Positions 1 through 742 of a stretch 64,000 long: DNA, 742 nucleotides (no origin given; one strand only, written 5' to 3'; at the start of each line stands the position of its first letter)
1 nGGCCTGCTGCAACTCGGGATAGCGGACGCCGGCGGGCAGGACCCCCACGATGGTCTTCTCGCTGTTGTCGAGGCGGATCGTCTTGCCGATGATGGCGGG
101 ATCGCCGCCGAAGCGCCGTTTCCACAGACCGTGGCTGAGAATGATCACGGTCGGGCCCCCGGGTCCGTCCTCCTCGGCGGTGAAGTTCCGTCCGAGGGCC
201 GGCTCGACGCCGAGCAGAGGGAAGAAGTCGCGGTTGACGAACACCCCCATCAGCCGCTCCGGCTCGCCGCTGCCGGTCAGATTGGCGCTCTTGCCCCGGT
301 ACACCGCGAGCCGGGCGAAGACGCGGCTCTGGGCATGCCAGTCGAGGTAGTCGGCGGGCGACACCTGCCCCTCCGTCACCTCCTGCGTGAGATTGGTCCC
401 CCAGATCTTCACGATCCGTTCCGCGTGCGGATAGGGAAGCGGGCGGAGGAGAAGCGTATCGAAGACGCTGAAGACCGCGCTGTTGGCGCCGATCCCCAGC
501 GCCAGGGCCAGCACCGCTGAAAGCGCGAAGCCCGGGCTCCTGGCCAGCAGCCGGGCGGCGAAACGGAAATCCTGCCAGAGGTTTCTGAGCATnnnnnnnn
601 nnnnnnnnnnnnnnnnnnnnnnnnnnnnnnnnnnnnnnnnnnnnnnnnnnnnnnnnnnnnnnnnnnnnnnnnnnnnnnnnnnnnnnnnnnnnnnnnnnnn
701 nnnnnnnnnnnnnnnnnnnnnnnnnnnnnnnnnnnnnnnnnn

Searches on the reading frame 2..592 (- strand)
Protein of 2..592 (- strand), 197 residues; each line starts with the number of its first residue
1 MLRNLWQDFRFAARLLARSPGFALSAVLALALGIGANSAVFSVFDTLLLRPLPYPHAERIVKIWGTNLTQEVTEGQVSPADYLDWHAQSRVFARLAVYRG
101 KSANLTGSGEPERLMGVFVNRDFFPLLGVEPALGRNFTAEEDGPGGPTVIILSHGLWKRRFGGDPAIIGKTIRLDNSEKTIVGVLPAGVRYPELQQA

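Call 60: search_protein_families(library=ncbifam, proteins=[window:2-592:-], max_evalue=0.001)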
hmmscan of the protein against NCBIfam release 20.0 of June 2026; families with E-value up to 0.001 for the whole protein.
window:2-592:- (197 aa): 1 family
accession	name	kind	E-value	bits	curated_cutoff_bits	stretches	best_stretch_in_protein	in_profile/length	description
TIGR03434.1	ADOP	subfamily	5.2e-72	243.1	622.3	1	5-193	1-188/803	ADOP family duplicated permease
